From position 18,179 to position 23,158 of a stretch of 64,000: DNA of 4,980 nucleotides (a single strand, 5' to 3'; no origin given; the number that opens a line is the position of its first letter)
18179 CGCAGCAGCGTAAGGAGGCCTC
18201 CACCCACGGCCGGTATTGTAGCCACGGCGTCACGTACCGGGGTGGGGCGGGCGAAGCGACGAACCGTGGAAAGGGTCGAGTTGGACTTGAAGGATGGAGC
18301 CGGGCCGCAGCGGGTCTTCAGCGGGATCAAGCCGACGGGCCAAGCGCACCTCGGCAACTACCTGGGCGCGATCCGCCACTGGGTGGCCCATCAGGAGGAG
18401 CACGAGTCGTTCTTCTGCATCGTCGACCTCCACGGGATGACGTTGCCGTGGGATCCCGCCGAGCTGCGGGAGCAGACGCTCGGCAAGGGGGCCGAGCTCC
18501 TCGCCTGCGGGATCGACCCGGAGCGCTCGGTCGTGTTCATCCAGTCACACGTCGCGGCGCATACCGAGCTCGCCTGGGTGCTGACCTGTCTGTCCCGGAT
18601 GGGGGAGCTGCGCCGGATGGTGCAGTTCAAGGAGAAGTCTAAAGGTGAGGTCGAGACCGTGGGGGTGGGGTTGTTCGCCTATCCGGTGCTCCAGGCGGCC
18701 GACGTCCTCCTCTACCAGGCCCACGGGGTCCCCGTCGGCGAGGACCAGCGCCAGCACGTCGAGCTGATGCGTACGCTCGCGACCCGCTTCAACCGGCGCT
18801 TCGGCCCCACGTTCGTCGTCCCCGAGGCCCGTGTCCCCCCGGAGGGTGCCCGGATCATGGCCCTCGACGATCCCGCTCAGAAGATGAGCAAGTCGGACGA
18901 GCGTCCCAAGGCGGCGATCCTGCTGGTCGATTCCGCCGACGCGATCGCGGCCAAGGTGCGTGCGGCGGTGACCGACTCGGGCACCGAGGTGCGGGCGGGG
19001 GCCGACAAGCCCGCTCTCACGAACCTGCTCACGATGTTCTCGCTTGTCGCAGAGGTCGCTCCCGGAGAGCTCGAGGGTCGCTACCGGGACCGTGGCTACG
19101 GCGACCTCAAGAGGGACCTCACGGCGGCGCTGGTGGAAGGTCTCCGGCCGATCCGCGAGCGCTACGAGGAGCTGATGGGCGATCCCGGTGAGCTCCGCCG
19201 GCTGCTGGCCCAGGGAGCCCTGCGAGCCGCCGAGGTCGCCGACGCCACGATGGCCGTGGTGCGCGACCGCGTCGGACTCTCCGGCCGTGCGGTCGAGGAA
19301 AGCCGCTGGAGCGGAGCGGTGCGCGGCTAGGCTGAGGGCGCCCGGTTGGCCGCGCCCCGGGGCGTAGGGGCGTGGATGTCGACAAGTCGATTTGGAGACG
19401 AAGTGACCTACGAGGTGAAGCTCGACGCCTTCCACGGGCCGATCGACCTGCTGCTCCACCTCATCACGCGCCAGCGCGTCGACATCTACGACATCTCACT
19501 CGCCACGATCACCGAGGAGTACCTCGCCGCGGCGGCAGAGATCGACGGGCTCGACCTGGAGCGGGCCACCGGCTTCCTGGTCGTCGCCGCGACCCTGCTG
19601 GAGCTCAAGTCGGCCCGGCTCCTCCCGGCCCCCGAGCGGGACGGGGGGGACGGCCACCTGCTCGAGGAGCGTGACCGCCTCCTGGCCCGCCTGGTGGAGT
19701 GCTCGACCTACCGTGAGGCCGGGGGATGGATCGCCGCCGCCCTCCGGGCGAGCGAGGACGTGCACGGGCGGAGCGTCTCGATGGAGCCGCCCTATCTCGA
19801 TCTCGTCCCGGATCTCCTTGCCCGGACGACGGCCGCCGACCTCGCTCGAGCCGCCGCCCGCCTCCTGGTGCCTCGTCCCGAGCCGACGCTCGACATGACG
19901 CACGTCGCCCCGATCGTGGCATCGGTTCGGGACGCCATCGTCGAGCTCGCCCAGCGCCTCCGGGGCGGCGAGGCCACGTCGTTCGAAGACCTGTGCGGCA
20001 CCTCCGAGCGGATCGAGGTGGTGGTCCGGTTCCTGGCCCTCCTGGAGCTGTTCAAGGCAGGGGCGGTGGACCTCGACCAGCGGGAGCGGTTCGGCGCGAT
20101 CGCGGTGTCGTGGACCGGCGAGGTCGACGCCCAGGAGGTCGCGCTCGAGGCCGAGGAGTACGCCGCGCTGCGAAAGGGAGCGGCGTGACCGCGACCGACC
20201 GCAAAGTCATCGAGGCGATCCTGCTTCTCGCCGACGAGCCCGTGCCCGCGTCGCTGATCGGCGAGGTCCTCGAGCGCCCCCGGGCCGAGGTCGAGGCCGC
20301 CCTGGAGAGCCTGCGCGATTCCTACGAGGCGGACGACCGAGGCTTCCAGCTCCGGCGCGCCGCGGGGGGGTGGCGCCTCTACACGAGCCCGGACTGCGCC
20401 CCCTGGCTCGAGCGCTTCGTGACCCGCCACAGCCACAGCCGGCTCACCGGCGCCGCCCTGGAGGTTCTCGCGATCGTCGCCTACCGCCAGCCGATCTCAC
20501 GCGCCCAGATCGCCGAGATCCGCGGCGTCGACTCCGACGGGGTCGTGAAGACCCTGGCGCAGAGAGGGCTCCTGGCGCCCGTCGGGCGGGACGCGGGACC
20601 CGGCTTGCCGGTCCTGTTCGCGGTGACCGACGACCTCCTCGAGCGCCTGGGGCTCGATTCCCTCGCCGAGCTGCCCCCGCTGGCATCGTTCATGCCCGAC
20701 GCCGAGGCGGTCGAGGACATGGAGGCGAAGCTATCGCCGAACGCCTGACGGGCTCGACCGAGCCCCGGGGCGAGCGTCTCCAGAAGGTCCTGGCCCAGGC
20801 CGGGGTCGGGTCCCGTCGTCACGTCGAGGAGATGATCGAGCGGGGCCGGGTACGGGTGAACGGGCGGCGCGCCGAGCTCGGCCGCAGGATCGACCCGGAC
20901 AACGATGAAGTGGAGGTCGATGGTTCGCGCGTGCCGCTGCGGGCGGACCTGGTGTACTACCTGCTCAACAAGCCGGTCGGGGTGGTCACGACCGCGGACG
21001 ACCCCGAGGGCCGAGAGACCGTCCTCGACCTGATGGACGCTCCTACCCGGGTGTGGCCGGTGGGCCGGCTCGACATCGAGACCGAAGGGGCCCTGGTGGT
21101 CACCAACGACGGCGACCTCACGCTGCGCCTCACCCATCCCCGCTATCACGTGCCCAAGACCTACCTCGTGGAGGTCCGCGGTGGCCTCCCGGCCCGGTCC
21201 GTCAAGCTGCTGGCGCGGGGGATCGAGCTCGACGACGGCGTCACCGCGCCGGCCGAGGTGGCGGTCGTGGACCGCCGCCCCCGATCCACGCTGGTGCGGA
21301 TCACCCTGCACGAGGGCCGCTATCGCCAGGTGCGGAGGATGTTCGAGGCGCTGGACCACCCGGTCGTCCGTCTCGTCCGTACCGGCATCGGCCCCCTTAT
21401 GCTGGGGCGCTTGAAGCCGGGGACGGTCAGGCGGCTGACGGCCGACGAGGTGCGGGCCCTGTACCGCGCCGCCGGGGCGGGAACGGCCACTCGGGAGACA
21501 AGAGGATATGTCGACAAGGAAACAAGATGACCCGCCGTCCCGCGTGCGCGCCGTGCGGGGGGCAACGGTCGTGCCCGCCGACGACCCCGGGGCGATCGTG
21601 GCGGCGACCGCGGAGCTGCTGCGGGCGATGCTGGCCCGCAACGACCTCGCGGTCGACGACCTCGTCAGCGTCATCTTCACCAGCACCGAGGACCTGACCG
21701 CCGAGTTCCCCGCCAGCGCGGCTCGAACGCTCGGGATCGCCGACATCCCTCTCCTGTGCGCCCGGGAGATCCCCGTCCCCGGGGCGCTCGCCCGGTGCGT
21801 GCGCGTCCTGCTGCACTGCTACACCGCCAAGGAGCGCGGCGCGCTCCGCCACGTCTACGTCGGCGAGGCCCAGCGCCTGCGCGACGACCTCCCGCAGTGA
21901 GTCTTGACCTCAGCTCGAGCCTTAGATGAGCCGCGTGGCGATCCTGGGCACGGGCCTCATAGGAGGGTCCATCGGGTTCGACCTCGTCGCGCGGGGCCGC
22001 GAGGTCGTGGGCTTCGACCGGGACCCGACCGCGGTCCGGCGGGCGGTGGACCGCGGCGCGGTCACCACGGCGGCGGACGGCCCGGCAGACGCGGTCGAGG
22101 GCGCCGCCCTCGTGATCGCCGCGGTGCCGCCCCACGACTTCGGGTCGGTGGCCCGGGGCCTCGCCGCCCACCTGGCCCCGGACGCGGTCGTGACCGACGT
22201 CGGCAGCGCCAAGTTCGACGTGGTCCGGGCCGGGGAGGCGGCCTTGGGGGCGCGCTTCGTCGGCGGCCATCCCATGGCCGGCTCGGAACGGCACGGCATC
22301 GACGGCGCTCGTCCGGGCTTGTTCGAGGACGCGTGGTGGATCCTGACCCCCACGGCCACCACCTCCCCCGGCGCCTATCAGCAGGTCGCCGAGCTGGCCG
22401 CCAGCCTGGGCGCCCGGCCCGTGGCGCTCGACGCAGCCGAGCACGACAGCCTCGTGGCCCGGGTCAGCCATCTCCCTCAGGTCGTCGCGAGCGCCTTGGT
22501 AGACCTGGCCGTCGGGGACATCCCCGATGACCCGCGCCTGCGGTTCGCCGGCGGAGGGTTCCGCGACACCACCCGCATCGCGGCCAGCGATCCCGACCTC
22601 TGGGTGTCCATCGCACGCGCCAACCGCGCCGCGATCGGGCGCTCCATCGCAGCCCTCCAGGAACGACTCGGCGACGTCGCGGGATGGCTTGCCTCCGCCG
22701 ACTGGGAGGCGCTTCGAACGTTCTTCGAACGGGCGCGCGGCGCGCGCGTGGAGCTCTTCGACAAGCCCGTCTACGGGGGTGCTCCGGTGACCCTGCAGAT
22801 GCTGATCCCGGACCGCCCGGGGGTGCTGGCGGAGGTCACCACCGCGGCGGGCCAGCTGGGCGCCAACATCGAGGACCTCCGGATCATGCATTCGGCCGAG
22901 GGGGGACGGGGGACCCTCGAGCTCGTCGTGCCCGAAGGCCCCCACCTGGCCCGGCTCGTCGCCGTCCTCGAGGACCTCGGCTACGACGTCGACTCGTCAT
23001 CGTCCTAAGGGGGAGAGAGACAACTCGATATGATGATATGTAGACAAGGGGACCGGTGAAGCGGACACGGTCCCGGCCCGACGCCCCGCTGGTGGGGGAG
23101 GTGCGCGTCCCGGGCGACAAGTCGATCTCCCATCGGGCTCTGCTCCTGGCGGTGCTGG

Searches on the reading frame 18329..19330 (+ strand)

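Call 98: search_protein_families(library=pfam, proteins=[window:18329-19330:+], max_evalue=0.001)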
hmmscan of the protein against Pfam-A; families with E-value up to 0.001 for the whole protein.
window:18329-19330:+ (333 aa): 1 family
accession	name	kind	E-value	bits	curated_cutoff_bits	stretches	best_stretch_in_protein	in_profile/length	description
PF00579.31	tRNA-synt_1b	-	6.5e-65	219.8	21.1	1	1-270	13-289/292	tRNA synthetases class I (W and Y)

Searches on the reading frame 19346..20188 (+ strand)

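Call 7: search_protein_families(library=pfam, proteins=[window:19346-20188:+], max_evalue=0.01)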
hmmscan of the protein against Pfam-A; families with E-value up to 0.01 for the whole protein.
window:19346-20188:+ (280 aa): 2 families
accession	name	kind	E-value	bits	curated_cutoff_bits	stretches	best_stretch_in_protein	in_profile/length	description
PF02616.19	SMC_ScpA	-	1.4e-33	117.3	24.6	1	39-257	1-232/232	Segregation and condensation protein ScpA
PF04824.21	Rad21_Rec8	-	0.0016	18.1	22.7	1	208-255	3-50/55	Conserved region of Rad21 / Rec8 like protein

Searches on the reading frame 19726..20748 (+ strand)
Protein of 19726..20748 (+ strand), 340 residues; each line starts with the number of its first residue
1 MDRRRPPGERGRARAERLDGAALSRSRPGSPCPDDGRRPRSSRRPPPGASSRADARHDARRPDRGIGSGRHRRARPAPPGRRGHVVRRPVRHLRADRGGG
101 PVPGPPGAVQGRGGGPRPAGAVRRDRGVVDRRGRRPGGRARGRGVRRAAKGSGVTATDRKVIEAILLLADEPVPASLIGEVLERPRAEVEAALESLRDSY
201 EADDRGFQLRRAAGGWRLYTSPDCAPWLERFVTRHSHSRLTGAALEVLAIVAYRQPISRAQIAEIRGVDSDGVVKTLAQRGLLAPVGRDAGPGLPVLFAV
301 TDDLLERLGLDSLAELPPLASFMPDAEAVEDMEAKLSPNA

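Call 7: search_protein_families(library=pfam, proteins=[window:19726-20748:+], max_evalue=0.01)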
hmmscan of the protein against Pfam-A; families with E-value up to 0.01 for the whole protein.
window:19726-20748:+ (340 aa): 1 family
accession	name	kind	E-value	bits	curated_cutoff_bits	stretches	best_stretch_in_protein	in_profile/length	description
PF04079.22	SMC_ScpB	-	7.3e-50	169.1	27.4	1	161-319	2-160/160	Segregation and condensation complex subunit ScpB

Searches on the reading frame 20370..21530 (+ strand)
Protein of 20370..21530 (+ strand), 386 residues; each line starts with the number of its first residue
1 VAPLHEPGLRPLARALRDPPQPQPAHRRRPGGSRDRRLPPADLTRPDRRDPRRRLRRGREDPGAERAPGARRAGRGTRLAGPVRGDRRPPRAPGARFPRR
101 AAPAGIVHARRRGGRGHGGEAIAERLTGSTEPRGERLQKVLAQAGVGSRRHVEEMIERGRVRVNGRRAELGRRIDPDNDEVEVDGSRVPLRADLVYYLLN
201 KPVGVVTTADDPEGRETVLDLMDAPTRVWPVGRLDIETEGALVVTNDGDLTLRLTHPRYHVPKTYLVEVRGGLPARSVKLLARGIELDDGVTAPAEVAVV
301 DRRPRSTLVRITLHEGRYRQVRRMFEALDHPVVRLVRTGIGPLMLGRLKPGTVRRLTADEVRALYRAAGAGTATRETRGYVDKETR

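Call 7: search_protein_families(library=pfam, proteins=[window:20370-21530:+], max_evalue=0.01)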
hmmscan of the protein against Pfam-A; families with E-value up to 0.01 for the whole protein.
window:20370-21530:+ (386 aa): 2 families
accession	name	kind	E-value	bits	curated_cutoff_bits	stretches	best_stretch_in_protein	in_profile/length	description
PF00849.27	PseudoU_synth_2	-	9.2e-22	78.3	26.8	1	196-327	2-152/152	RNA pseudouridylate synthase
PF01479.30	S4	-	7.3e-12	45.3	22.8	1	135-179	1-46/48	S4 domain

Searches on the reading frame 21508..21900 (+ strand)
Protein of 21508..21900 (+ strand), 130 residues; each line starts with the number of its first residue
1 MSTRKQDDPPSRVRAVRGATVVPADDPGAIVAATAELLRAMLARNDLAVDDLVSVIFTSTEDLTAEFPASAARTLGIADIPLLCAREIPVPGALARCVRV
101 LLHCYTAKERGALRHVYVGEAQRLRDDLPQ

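Call 38: search_protein_families(library=ncbifam, proteins=[window:21508-21900:+], max_evalue=0.01)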
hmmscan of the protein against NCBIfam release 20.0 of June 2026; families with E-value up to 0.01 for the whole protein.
window:21508-21900:+ (130 aa): 1 family
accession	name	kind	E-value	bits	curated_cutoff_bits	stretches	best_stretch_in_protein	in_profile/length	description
TIGR01796.1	CM_mono_aroH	equivalog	3.3e-41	140.4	82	1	13-128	1-117/117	chorismate mutase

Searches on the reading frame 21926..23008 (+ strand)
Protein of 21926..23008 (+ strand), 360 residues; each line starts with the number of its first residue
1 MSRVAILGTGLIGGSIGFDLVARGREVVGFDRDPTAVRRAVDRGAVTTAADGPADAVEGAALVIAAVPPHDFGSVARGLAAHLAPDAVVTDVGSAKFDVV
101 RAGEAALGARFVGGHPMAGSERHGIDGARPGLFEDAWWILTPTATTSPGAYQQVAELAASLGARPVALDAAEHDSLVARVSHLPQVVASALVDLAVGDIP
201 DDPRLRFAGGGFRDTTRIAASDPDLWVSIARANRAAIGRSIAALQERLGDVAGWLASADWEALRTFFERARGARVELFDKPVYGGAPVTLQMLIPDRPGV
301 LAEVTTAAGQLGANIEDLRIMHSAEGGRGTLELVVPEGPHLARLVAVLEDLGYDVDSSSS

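Call 38: search_protein_families(library=ncbifam, proteins=[window:21926-23008:+], max_evalue=0.01)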
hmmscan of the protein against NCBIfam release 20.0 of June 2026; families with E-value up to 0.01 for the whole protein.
window:21926-23008:+ (360 aa): 32 families (the best 25 are shown)
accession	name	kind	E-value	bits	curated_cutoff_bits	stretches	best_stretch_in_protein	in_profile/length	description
NF005111.0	PRK06545.2-3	equivalog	5e-68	229.8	344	1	3-355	15-369/371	prephenate dehydrogenase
NF005107.0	PRK06545.1-5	equivalog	1.5e-65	221.5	414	1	2-338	3-346/367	prephenate dehydrogenase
NF005650.0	PRK07417.1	equivalog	5.1e-65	219.5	290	1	2-277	2-278/281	prephenate/arogenate dehydrogenase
NF011381.1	PRK14806.1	equivalog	2.7e-61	207.8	902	1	2-276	4-283/733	bifunctional prephenate dehydrogenase/3-phosphoshikimate 1-carboxyvinyltransferase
NF005694.0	PRK07502.1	equivalog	5.7e-58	196.6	409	1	2-277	7-288/310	prephenate/arogenate dehydrogenase family protein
NF005112.0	PRK06545.2-4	subfamily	5.5e-56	190.1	294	1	1-355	2-354/356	prephenate dehydrogenase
NF005105.0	PRK06545.1-3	equivalog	3.3e-53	180.8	524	1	3-277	4-285/367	prephenate dehydrogenase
NF005109.0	PRK06545.2-1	equivalog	2.7e-52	178.1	397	1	4-355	4-359/361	prephenate dehydrogenase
NF005108.0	PRK06545.1-6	equivalog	4.2e-50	170.6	327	1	3-316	12-319/321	prephenate dehydrogenase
NF005106.0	PRK06545.1-4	equivalog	2.9e-47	161.7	569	1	1-333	1-340/363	prephenate dehydrogenase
NF006307.0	PRK08507.1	equivalog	8.3e-47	159.7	295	1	3-271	2-269/275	prephenate dehydrogenase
NF005104.0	PRK06545.1-1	equivalog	7.7e-41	140.4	713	1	3-333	4-340/366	prephenate dehydrogenase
NF005110.0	PRK06545.2-2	equivalog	3.4e-35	122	385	1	3-355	72-421/423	prephenate dehydrogenase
NF005113.0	PRK06545.2-5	equivalog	4e-33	114.9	497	2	160-350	183-372/378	prephenate dehydrogenase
NF006409.0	PRK08655.1-3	equivalog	6.1e-17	62.1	310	1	3-231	2-225/290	prephenate dehydrogenase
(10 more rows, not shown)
